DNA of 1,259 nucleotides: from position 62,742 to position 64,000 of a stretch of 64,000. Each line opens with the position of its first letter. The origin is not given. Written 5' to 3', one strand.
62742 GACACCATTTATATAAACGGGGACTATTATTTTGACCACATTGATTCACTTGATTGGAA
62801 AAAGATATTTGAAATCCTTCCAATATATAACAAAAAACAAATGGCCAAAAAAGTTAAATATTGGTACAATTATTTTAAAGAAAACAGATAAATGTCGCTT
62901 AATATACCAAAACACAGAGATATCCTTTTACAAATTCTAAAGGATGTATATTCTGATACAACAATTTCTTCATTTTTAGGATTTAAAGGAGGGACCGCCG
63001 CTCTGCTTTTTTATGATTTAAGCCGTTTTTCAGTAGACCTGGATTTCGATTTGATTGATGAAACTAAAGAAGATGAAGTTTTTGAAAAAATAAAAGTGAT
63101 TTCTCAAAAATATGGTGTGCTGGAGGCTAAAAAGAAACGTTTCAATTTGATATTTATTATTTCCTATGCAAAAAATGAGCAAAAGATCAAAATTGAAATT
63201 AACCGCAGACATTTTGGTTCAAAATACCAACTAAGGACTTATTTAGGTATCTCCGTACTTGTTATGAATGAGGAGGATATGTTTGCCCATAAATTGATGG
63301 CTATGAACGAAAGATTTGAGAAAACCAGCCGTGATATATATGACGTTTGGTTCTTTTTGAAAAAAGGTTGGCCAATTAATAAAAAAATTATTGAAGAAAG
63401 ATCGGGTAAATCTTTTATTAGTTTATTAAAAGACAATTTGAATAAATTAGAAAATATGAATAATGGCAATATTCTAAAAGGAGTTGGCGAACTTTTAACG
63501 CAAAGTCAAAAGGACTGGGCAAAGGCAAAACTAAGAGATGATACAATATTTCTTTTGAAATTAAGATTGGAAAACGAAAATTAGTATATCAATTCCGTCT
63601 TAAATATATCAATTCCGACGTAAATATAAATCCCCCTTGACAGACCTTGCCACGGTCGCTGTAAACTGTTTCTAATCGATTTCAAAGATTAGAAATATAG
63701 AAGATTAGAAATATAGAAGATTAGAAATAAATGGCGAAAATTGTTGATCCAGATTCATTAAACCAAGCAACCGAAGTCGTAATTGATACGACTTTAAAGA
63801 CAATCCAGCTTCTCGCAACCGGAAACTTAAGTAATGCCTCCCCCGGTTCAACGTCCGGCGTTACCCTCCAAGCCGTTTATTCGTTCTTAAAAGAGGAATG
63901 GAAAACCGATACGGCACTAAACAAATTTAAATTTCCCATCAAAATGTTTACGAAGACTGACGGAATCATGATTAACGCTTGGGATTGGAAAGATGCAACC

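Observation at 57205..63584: Defence island with three AbiEi/AbiEii pairs surrounding a foreign beta-helix gene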

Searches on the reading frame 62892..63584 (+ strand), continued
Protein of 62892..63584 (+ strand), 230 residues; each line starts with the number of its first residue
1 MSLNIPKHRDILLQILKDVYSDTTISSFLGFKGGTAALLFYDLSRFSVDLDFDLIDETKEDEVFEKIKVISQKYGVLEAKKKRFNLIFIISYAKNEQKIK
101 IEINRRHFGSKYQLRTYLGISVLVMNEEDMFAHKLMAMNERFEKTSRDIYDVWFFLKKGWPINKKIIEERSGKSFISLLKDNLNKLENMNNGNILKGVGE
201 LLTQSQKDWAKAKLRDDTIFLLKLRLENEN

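Call 81: fold_search(model_id=the predicted structure, library=pdb)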
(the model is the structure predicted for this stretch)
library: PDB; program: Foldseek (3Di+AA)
matches with E <= 10: 536; with E <= 0.001: 4
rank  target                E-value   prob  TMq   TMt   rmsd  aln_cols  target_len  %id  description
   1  4ok0_A                3.9e-08  1.00  0.64  0.65   4.9       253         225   18  Crystal structure of putative nucleotidyltransferase from H. pylori (released 2014-04-09)
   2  4o8s                  4.3e-08  1.00  0.60  0.59   5.1       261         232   16  Crystal structure of JHP933 from Helicobacter pylori (released 2014-09-10)
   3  4ok0_B                4.6e-08  1.00  0.62  0.63   5.0       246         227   18  Crystal structure of putative nucleotidyltransferase from H. pylori (released 2014-04-09)
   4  6j7n                  1.4e-04  1.00  0.55  0.45   8.0       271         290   12  Crystal structure of toxin TglT (unusual type guanylyltransferase-like toxin, Rv1045) mutant D82A co-expressed with TakA (released 2020-05-13)
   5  5kqj_MODEL_1_A        1.6e-03  1.00  0.48  0.57   4.5       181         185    9  Solution Structure of Antibiotic-Resistance Factor ANT(2'')-Ia Reveals Substrate-Regulated Conformation Dynami (released 2017-07-12)
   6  5uvd                  2.4e-03  1.00  0.44  0.46   5.0       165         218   16  Crystal structure of an antigenic nucleotidyltransferase-like protein from Paracoccidioides brasiliensis (released 2018-01-31)
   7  2fcl                  3.2e-03  1.00  0.36  0.49   6.1       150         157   15  Crystal structure of a putative nucleotidyltransferase (tm1012) from Thermotoga maritima at 1.35 A resolution (released 2006-03-14)
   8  2ewr                  3.4e-03  1.00  0.40  0.55   5.7       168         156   15  Crystal structure of a putative nucleotidyltransferase (tm1012) from Thermotoga maritima at 1.60 A resolution (released 2005-12-06)
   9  4xje                  3.6e-03  1.00  0.46  0.58   4.5       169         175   12  CRYSTAL STRUCTURE OF ANT(2") IN COMPLEX WITH AMP AND TOBRAMYCIN (released 2016-01-20)
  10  1px5_A                5.0e-03  0.60  0.21  0.16  13.7       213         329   10  Crystal structure of the 2'-specific and double-stranded RNA-activated interferon-induced antiviral protein 2'-5'-olig (released 2003-11-25)
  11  2q0e_B                1.0e-02  0.82  0.32  0.26  15.2       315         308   11  Terminal uridylyl transferase 4 from Trypanosoma brucei with bound GTP (released 2007-08-28)
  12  5kal_A                1.6e-02  0.72  0.31  0.24  15.0       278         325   11  Terminal uridylyl transferase 4 from Trypanosoma brucei with bound UTP and UpU (released 2016-10-26)
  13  4rwp_A                1.9e-02  0.89  0.29  0.21   9.5       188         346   12  Crystal structure of porcine OAS1 in complex with dsRNA (released 2015-05-20)
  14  4nku_A                2.3e-02  0.93  0.30  0.23   8.0       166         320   15  Structure of Cid1 in complex with its short product ApU (released 2013-12-18)
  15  4fh3                  2.7e-02  0.97  0.34  0.26   8.4       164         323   15  Crystal structures of the Cid1 poly (U) polymerase reveal the mechanism for UTP selectivity (released 2012-08-29)
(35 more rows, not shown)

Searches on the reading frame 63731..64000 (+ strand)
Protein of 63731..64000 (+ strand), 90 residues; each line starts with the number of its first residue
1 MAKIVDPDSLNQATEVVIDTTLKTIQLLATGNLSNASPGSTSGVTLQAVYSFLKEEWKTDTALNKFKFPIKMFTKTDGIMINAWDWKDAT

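Call 12: search_protein_families(library=pfam, proteins=[window:63731-64000:+], max_evalue=0.01)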
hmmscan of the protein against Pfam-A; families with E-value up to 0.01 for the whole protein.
window:63731-64000:+ (90 aa): 0 families

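Call 13: search_protein_families(library=phrogs, proteins=[window:63731-64000:+], max_evalue=0.01)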
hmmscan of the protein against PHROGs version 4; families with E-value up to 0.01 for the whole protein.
window:63731-64000:+ (90 aa): 0 families

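Call 61: find_homologous_proteins(query=window:63731-64000:+)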
Query window:63731-64000:+ (90 aa): 27 proteins with E <= 0.001 among 27 candidates.
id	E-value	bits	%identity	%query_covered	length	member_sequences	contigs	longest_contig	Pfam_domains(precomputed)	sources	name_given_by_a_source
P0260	1.6e-49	183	96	100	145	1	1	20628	-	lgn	-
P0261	4.2e-40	153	81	100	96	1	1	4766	-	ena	-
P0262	5.9e-39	149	78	99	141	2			-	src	-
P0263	2.0e-38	148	80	96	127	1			-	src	-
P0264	2.2e-38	148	78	99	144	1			-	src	-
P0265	2.5e-37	144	77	100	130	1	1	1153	-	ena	-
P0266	2.9e-37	144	78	99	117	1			-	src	-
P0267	5.7e-35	137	73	99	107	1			-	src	-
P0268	8.2e-34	133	69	100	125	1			-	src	-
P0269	1.2e-32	129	70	99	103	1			-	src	-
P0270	2.8e-32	128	73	93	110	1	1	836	-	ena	-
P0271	4.9e-31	124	72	92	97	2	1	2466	-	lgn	-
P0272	1.6e-30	122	67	100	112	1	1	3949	-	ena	-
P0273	7.4e-28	114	77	81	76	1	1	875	-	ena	-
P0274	4.5e-27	111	68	93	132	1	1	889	-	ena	-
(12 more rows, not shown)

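Call 62: find_encoding_contigs(protein=P0260, flank=10000, max_places=3)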
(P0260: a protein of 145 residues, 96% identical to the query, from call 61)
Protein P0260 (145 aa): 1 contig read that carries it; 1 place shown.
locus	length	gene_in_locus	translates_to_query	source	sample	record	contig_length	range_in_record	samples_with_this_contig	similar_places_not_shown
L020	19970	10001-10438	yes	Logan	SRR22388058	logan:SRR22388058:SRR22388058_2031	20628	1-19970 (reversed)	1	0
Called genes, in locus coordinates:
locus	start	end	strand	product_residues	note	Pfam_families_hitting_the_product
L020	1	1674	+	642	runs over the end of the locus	PF00515:TPR_1 (faint), PF04932:Wzy_C (weak), PF13176:TPR_7 (faint), PF21033:RMD1-3 (faint), PF13414:TPR_11 (weak), PF14559:TPR_19 (weak), PF13414:TPR_11, PF13432:TPR_16 (weak), +4 more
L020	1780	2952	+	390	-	PF13173:AAA_14, PF13635:DUF4143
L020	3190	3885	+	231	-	PF01797:Y1_Tnp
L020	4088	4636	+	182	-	PF08239:SH3_3 (weak)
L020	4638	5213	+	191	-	PF08239:SH3_3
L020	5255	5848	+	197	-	-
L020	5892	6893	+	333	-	PF02743:dCache_1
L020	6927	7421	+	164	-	-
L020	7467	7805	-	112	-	-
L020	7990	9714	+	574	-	-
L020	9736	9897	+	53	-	-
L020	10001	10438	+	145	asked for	-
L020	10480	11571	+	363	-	-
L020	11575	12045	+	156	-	-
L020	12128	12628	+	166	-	-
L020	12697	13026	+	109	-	PF05635:23S_rRNA_IVP, PF22296:bAvd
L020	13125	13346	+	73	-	PF02416:TatA_B_E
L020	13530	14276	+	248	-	PF00902:TatC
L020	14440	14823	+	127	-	-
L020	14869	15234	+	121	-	PF05635:23S_rRNA_IVP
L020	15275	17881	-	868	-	PF08239:SH3_3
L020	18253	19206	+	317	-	PF02661:Fic (weak), PF08220:HTH_DeoR (faint)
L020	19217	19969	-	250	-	?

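Call 86: search_protein_families(library=padloc, proteins=[L020:12697-13026:+, L020:14869-15234:+, L020:1780-2952:+], max_evalue=0.001)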
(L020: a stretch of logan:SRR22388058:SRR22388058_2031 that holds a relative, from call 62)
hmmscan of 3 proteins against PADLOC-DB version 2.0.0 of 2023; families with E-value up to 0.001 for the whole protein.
L020:12697-13026:+ (109 aa): 0 families

L020:14869-15234:+ (121 aa): 0 families

L020:1780-2952:+ (390 aa): 7 families
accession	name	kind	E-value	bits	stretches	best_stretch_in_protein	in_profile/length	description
PDLC04789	PDC-S01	-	7.1e-108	359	1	1-389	1-370/375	-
PDLC04790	PDC-S01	-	1.2e-64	216.6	1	2-369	12-374/422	-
PDLC04787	PDC-S01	-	1.6e-45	153.7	1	8-355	17-351/412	-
PDLC04791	PDC-S01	-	1.8e-32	110.5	2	174-388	158-380/395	-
PDLC04786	PDC-S01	-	4.6e-25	86.3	2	4-147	5-163/439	-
PDLC04788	PDC-S01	-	2.4e-22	77.5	1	1-366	1-386/448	-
PDLC04792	PDC-S01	-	2.8e-16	57.2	2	1-147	1-161/452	-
